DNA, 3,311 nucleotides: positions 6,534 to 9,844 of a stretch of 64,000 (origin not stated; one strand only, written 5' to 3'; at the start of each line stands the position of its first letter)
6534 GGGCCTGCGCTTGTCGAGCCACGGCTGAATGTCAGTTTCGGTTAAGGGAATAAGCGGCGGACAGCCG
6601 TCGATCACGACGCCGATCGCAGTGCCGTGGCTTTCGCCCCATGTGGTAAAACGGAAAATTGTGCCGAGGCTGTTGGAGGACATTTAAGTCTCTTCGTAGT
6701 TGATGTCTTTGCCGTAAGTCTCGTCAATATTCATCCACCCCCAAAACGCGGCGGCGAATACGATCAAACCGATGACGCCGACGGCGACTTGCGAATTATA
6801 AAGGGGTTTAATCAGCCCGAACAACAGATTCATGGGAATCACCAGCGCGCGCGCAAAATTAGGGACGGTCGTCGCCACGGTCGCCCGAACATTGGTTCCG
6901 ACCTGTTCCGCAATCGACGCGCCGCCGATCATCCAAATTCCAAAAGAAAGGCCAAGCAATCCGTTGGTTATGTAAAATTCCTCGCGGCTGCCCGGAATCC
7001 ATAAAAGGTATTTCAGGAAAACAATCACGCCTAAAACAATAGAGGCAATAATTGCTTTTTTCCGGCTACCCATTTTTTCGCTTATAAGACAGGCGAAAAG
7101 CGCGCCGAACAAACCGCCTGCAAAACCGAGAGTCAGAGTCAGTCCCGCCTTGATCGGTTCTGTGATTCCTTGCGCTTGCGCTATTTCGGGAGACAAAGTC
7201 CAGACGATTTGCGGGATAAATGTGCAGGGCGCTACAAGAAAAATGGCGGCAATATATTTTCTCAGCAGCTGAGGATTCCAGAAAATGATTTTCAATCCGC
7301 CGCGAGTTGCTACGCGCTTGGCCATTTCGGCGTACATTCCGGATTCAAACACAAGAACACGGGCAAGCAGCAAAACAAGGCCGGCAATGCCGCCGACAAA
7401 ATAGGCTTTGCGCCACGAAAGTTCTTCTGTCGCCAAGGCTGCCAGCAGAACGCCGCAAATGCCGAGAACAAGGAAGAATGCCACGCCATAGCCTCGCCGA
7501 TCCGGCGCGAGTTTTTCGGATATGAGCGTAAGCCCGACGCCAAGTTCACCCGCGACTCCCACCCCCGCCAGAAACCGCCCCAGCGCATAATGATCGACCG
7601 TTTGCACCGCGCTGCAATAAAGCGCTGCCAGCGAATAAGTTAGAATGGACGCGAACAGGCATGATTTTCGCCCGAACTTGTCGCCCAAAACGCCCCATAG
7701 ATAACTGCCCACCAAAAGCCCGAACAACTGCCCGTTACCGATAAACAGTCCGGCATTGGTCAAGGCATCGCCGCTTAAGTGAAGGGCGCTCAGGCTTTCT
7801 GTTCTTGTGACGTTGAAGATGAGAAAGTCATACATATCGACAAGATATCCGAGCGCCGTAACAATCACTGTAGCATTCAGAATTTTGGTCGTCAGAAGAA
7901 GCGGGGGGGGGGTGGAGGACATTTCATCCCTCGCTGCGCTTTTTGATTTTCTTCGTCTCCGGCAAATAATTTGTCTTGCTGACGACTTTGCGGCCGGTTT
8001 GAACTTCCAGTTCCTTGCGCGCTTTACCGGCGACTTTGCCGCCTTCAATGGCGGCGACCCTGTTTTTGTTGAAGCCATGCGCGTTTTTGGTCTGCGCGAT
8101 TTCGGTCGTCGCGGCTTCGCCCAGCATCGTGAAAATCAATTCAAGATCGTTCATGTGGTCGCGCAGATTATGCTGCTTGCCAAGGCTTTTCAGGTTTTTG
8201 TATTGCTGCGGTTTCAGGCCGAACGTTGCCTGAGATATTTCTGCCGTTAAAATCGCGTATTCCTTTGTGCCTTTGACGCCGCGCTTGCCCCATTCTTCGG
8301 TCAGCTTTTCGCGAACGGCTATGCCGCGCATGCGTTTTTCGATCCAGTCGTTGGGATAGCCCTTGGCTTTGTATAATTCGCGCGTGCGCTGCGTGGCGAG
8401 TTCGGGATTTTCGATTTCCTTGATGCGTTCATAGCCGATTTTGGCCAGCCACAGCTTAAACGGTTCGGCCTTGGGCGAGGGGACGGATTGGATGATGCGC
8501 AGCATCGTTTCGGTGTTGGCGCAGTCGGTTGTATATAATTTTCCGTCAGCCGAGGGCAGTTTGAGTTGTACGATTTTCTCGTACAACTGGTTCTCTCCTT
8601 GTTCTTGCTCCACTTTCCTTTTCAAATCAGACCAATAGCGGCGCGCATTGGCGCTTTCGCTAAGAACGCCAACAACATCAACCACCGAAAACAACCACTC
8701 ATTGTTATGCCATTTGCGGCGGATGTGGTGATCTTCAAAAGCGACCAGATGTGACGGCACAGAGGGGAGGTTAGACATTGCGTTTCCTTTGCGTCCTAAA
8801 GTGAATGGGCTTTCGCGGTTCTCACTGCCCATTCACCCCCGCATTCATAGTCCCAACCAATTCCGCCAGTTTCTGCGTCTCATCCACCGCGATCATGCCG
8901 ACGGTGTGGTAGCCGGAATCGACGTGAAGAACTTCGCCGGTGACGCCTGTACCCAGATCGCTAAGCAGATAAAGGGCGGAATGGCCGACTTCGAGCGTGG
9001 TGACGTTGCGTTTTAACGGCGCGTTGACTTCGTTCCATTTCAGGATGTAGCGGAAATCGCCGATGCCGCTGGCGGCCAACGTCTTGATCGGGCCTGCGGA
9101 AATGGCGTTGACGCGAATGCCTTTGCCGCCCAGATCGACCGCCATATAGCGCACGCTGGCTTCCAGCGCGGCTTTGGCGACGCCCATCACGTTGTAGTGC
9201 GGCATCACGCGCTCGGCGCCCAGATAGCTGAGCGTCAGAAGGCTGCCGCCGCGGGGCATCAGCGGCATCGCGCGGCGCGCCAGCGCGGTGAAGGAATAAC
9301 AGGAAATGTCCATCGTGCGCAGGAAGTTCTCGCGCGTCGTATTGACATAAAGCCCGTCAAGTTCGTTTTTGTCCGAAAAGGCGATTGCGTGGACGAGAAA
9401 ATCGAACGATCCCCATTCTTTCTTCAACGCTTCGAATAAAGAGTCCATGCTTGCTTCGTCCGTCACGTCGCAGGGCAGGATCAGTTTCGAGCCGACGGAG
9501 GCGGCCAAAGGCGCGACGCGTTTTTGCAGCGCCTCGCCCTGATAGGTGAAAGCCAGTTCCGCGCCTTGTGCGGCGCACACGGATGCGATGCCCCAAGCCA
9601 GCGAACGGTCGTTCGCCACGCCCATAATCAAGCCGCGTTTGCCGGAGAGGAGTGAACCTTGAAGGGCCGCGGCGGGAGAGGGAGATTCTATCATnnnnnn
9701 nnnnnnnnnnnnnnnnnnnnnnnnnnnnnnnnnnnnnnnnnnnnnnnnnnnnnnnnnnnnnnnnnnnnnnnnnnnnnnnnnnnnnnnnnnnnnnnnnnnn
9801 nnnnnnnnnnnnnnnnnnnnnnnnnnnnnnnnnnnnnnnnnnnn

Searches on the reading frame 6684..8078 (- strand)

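Call 18: search_protein_families(library=pfam, proteins=[window:6684-8078:-])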
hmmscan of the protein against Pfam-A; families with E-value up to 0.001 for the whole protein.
window:6684-8078:- (464 aa): 2 families
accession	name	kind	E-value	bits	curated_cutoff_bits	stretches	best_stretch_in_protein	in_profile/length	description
PF07690.21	MFS_1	-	1.4e-24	87.1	33.4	1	75-404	2-333/347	Major Facilitator Superfamily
PF00083.30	Sugar_tr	-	1.4e-11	44.5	22.3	1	112-252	50-200/452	Sugar (and other) transporter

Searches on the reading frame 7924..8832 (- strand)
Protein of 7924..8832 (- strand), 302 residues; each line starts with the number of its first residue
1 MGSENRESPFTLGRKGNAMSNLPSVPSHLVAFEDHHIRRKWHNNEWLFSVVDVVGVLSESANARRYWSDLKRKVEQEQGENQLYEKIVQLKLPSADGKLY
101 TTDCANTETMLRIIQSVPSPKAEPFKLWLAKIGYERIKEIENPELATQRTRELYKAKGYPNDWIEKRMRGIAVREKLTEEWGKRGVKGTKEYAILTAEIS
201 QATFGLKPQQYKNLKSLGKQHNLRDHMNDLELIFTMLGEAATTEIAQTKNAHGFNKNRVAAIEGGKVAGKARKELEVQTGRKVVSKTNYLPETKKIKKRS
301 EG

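Call 18: search_protein_families(library=pfam, proteins=[window:7924-8832:-])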
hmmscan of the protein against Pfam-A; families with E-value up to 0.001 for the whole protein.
window:7924-8832:- (302 aa): 1 family
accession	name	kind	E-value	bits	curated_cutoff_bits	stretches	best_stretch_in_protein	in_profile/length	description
PF02498.22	Bro-N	-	3.6e-10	40.8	25.6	1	37-130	2-91/96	BRO family, N-terminal domain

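Call 61: search_protein_families(library=padloc, proteins=[window:7924-8832:-], max_evalue=0.001)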
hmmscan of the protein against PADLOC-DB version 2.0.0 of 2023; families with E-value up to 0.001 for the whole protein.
window:7924-8832:- (302 aa): 3 families
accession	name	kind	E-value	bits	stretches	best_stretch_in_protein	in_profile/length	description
PDLC04920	PDC-S13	-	1.3e-116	386.9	1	28-298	6-275/286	-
PDLC04841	PDC-S04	-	1.5e-17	62.2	1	31-130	9-111/292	-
PDLC04919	PDC-S13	-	2.5e-07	28.2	1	167-280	137-247/281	-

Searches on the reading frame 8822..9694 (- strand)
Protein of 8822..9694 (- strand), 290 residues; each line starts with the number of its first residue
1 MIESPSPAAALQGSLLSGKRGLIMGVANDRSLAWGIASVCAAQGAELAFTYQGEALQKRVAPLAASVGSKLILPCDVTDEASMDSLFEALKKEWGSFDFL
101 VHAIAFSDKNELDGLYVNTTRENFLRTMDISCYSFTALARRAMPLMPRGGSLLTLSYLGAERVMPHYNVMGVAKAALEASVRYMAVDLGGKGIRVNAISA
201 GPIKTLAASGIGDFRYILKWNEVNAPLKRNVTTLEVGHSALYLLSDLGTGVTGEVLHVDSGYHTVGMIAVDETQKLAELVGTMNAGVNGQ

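Call 10: find_encoding_contigs(protein=window:8822-9694:-, flank=10000, max_places=10)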
Protein window:8822-9694:- (290 aa): no gene with exactly this product is on record in the collection.

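Call 18: search_protein_families(library=pfam, proteins=[window:8822-9694:-])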
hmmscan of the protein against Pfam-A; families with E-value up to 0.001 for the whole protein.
window:8822-9694:- (290 aa): 2 families
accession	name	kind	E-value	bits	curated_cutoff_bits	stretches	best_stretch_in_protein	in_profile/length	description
PF13561.12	adh_short_C2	-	1.3e-93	313.4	27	1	25-263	1-236/236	Enoyl-(Acyl carrier protein) reductase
PF00106.31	adh_short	-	1.1e-19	71.2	26.6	1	31-208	11-187/195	short chain dehydrogenase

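Call 19: find_homologous_proteins(query=window:8822-9694:-, max_evalue=1e-60)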
Query window:8822-9694:- (290 aa): 8000 proteins with E <= 1e-60 among 8000 candidates; the best 120 are listed.
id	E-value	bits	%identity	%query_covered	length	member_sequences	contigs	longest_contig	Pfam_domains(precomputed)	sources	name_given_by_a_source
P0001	1.4e-185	633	100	100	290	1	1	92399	PF13561.13,PF00106.32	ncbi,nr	ncbi:MAG: enoyl-ACP reductase FabI [Alphaproteobacteria bacterium]|nr:enoyl-ACP reductase FabI [Alph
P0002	4.9e-172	589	-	-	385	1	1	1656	PF13561.13,PF00106.32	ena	-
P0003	3.8e-164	563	86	99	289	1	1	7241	PF13561.13,PF00106.32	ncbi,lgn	-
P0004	8.4e-163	559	87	100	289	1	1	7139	PF13561.13,PF00106.32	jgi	-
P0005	1.2e-162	558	87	100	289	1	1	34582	PF13561.13,PF00106.32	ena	-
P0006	2.4e-162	557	87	99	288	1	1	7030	PF13561.13,PF00106.32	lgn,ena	-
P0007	6.6e-162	556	86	99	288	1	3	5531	PF13561.13,PF00106.32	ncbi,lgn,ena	-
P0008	7.1e-162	556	87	99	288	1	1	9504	PF13561.13,PF00106.32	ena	-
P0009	9.5e-162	555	87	98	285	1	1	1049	PF13561.13,PF00106.32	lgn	-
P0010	1.8e-161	554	87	98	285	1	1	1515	PF13561.13,PF00106.32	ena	-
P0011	2.1e-161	554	86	99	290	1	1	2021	PF13561.13,PF00106.32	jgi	jgi:enoyl-[acyl-carrier protein] reductase I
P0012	3.9e-161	553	86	99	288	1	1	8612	PF13561.13,PF00106.32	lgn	-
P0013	6.4e-161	552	85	99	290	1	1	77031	PF13561.13,PF00106.32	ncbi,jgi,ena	ncbi:MAG: enoyl-ACP reductase FabI [Bdellovibrionales bacterium]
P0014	3.6e-160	550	84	100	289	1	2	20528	PF13561.13,PF00106.32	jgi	-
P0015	1.8e-159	548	88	98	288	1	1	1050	PF13561.13,PF00106.32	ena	-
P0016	1.9e-159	548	87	98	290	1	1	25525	PF13561.13,PF00106.32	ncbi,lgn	ncbi:MAG: enoyl-ACP reductase FabI [Alphaproteobacteria bacterium]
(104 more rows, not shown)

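Call 20: find_encoding_contigs(protein=P0005, flank=10000, max_places=3)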
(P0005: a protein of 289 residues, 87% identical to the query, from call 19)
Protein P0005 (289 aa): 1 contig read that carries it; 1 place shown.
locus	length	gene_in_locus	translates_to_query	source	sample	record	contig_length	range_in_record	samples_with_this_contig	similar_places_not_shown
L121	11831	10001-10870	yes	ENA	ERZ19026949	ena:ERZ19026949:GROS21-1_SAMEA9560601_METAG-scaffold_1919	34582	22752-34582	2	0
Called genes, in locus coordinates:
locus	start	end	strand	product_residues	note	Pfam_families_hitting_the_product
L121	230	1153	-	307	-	PF05621:TniB (weak), PF13191:AAA_16, PF13401:AAA_22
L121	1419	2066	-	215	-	-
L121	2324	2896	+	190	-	PF02563:Poly_export, PF10531:SLBB, PF22461:SLBB_2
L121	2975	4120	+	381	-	-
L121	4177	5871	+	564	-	PF24161:CCDC39 (weak)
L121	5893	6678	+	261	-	PF01656:CbiA (weak), PF13614:AAA_31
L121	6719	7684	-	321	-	PF13480:Acetyltransf_6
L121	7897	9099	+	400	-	-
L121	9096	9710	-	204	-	-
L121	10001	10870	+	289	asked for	PF00106:adh_short, PF13561:adh_short_C2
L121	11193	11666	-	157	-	-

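Call 21: find_encoding_contigs(protein=P0013, flank=10000, max_places=3)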
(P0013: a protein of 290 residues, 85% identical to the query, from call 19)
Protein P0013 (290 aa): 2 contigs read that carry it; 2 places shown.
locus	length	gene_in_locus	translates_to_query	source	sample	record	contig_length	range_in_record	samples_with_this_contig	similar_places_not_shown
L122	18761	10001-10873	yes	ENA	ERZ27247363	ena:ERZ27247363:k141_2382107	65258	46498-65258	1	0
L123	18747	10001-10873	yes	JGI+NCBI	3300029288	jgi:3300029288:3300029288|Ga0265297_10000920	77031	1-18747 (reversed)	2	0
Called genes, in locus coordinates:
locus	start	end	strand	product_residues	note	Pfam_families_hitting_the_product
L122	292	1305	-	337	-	PF01446:Rep_1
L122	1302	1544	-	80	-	PF12728:HTH_17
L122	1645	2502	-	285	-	-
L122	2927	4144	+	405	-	PF05222:AlaDh_PNT_N, PF00107:ADH_zinc_N (faint), PF01262:AlaDh_PNT_C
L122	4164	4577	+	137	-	-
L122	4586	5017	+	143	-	PF12769:PNTB_4TM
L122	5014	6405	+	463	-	PF02233:PNTB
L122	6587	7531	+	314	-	PF01565:FAD_binding_4, PF02873:MurB_C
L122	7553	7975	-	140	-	-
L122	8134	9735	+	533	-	PF00009:GTP_EFTU, PF01926:MMR_HSR1 (weak), PF22042:EF-G_D2, PF03144:GTP_EFTU_D2, PF16658:RF3_C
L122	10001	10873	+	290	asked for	PF00106:adh_short, PF13561:adh_short_C2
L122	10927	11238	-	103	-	-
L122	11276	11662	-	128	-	-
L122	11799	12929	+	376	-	PF01264:Chorismate_synt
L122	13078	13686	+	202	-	-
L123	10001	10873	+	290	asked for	PF00106:adh_short, PF13561:adh_short_C2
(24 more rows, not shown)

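Call 22: find_encoding_contigs(protein=P0016, flank=10000, max_places=3)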
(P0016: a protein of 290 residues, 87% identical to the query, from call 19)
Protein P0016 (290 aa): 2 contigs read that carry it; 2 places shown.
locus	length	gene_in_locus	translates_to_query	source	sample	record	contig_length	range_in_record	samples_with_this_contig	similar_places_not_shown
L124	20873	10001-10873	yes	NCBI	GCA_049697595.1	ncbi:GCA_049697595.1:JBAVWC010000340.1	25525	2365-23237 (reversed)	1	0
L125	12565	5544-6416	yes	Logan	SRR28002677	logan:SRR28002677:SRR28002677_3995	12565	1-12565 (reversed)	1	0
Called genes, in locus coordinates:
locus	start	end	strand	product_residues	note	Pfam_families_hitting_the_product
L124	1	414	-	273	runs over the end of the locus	PF03705:CheR_N, PF08241:Methyltransf_11 (faint), PF08242:Methyltransf_12 (faint), PF13649:Methyltransf_25 (faint), PF01739:CheR, PF13847:Methyltransf_31 (faint), PF13489:Methyltransf_23 (weak)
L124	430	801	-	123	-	PF00072:Response_reg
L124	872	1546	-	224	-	PF10090:HPTransfase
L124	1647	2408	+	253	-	PF20143:NAD_kinase_C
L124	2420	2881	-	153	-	PF13994:PgaD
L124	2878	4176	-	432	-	PF13506:Glyco_transf_21, PF13641:Glyco_tranf_2_3, PF00535:Glycos_transf_2, PF10111:Glyco_tranf_2_2 (weak), PF03142:Chitin_synth_2 (weak), PF13632:Glyco_trans_2_3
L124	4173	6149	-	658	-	PF01522:Polysacc_deac_1, PF14883:GHL13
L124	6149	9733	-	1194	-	PF07719:TPR_2 (faint), PF13428:TPR_14 (faint), PF00515:TPR_1 (faint), PF12688:TPR_5 (faint), PF12895:ANAPC3 (faint), PF13174:TPR_6 (faint), PF13176:TPR_7 (faint), PF21197:PgaA_barrel, +5 more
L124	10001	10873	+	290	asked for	PF00106:adh_short, PF13561:adh_short_C2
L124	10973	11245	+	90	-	PF04221:RelB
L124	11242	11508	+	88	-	PF15738:YafQ_toxin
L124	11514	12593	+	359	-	PF01264:Chorismate_synt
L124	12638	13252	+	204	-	-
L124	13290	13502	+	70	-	-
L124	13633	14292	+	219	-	-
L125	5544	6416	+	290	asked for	PF00106:adh_short, PF13561:adh_short_C2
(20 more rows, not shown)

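Call 45: find_encoding_contigs(protein=P0002, flank=10000, max_places=5)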
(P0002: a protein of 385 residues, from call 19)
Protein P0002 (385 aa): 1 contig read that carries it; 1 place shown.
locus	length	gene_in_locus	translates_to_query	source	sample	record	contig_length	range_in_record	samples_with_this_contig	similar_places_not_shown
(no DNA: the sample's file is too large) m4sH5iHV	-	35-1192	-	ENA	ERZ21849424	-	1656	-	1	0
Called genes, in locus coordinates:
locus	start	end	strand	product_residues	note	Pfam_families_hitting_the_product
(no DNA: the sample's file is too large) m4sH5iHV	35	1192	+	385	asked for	PF00106:adh_short, PF13561:adh_short_C2, PF00106:adh_short, PF13561:adh_short_C2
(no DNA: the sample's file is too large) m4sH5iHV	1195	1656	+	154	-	?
